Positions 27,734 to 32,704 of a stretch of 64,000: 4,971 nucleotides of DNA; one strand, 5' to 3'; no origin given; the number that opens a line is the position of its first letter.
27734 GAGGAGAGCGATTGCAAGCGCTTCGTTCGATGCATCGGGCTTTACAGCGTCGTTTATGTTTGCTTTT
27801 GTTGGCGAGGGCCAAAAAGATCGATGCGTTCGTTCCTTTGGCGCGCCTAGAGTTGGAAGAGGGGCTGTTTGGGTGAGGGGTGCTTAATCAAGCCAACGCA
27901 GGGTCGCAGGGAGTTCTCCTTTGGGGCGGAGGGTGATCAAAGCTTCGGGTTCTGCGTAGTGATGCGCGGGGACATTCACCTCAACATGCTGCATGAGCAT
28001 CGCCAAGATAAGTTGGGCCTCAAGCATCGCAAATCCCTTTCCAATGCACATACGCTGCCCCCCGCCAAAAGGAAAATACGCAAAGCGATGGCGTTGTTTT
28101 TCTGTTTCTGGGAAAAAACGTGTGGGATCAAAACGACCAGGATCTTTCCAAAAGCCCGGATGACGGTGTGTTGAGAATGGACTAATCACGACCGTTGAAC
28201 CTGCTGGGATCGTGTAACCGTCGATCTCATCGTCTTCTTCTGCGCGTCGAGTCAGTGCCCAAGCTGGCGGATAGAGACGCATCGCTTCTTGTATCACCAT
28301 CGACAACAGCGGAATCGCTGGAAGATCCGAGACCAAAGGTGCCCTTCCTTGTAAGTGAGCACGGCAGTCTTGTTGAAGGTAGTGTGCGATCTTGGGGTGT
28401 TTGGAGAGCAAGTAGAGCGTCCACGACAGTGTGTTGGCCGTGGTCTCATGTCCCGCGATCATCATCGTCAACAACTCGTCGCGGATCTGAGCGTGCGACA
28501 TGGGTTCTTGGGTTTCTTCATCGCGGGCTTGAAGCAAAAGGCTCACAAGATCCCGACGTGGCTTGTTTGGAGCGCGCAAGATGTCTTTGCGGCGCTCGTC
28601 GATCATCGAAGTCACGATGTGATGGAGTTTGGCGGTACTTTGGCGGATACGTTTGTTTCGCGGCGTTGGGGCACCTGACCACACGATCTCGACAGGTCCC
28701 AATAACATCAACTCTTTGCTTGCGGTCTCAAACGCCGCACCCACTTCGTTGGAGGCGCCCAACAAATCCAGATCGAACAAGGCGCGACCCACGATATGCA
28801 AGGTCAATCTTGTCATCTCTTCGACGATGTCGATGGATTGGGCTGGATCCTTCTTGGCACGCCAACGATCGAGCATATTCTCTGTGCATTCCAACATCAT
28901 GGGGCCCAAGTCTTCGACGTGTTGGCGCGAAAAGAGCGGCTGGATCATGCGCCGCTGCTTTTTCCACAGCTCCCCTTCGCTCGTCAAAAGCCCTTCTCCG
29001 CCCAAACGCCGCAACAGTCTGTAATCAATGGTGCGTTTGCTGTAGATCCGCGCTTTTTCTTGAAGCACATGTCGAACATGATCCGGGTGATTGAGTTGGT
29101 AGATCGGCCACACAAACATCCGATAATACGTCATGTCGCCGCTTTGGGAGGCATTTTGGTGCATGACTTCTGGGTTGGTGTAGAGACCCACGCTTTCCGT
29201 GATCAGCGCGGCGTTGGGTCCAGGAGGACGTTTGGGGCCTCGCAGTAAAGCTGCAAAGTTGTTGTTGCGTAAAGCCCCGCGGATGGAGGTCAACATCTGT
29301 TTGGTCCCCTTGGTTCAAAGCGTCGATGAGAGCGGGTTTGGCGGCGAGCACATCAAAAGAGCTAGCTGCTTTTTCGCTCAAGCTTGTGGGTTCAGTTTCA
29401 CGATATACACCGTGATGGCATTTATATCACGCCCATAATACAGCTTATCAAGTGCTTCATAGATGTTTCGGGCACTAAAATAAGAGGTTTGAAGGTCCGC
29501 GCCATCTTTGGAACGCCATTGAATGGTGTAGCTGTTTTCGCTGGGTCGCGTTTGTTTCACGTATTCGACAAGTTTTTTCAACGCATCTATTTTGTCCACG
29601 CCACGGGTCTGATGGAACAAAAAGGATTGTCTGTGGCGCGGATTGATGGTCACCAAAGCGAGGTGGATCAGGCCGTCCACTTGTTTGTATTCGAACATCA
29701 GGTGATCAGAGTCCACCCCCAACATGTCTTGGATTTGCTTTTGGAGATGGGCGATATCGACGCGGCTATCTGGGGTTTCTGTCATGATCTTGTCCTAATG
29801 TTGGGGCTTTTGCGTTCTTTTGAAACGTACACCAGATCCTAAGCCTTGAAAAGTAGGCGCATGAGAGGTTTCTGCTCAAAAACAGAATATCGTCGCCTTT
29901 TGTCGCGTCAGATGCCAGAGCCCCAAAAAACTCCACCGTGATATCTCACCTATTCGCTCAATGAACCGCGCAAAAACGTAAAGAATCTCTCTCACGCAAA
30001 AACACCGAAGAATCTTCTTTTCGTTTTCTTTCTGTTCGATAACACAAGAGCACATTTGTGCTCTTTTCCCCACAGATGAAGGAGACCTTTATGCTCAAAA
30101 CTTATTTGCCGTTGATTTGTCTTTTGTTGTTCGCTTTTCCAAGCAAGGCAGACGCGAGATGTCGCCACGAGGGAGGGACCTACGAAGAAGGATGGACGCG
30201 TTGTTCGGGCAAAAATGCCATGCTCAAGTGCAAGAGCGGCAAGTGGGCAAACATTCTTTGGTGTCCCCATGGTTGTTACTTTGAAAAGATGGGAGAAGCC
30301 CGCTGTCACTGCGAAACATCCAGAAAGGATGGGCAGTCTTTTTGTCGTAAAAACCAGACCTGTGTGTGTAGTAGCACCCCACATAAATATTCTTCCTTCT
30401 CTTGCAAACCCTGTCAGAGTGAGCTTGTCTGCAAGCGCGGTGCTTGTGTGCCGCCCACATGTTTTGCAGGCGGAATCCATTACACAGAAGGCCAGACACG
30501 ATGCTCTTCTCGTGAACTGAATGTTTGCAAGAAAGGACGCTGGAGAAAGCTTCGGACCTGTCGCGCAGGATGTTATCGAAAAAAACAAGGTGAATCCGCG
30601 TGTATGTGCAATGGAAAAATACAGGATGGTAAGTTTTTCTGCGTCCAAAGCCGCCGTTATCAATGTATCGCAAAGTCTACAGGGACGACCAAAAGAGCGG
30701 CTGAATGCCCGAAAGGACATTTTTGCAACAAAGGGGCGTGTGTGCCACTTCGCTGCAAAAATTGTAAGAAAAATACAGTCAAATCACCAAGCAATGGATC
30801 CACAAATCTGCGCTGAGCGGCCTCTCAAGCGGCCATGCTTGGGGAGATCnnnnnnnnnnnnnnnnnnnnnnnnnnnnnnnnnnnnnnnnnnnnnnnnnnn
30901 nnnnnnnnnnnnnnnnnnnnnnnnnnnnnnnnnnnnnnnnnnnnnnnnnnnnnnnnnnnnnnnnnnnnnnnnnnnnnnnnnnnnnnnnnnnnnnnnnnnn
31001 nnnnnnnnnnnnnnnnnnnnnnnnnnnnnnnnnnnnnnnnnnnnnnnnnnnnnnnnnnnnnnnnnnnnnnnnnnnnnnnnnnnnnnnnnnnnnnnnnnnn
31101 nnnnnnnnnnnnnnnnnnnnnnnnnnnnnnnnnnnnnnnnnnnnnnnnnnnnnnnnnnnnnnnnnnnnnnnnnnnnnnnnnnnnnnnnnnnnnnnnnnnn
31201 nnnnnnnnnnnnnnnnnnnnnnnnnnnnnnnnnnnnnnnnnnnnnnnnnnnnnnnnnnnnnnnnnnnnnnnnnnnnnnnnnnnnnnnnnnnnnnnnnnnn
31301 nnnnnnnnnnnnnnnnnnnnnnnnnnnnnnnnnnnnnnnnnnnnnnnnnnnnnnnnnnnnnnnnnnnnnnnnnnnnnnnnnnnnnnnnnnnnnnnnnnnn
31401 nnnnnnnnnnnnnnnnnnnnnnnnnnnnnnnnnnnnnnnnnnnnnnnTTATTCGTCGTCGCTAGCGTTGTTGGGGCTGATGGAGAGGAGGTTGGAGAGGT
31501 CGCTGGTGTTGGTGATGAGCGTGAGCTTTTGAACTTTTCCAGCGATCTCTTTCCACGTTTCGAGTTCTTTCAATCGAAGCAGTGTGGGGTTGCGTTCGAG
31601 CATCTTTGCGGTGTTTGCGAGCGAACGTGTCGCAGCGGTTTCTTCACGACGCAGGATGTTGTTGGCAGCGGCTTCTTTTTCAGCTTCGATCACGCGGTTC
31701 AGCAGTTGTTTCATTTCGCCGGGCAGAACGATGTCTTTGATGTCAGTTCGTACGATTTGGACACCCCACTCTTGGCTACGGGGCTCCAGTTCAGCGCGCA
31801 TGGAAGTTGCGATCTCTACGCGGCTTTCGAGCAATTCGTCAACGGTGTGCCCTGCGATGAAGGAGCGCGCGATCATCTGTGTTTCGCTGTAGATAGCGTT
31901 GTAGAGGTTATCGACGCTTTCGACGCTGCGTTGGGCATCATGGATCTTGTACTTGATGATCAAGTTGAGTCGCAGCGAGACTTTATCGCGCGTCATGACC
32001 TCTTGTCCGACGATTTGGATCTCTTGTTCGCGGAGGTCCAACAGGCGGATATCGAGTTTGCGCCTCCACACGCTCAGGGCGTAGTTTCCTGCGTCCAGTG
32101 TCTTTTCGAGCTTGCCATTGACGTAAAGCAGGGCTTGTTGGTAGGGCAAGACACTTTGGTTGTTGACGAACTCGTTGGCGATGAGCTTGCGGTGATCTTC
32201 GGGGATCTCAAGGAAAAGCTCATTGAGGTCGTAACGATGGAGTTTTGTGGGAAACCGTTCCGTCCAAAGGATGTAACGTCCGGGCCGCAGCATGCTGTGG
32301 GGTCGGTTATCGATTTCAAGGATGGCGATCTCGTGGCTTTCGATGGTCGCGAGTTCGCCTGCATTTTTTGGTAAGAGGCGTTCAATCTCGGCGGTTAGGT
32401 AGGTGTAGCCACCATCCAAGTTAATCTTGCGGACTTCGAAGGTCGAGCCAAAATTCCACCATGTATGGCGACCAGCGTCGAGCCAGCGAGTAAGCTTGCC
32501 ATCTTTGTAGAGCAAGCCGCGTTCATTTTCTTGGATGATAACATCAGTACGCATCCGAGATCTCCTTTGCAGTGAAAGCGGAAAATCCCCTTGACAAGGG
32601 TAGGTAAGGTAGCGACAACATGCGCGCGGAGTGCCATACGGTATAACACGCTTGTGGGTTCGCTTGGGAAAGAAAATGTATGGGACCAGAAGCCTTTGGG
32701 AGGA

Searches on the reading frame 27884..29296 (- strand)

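Call 12: search_protein_families(library=pfam, proteins=[window:27884-29296:-], max_evalue=0.001)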
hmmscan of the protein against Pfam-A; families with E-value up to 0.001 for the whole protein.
window:27884-29296:- (470 aa): 1 family
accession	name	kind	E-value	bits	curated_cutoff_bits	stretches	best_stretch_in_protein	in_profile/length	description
PF00067.27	p450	-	1.6e-91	307.9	22.8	1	24-443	1-437/462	Cytochrome P450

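Call 63: search_protein_families(library=padloc, proteins=[window:27884-29296:-], max_evalue=0.001)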
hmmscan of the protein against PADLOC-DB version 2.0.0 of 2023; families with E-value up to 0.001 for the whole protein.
window:27884-29296:- (470 aa): 0 families

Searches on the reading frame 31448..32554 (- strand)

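Call 12: search_protein_families(library=pfam, proteins=[window:31448-32554:-], max_evalue=0.001)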
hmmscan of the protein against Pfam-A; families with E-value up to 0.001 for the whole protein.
window:31448-32554:- (368 aa): 1 family
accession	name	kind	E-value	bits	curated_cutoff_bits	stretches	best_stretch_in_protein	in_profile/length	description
PF01145.31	Band_7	-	4.5e-33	115.2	23.6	1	135-300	3-170/176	SPFH domain / Band 7 family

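Call 63: search_protein_families(library=padloc, proteins=[window:31448-32554:-], max_evalue=0.001)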
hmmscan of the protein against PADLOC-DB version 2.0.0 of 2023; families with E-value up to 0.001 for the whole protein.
window:31448-32554:- (368 aa): 0 families
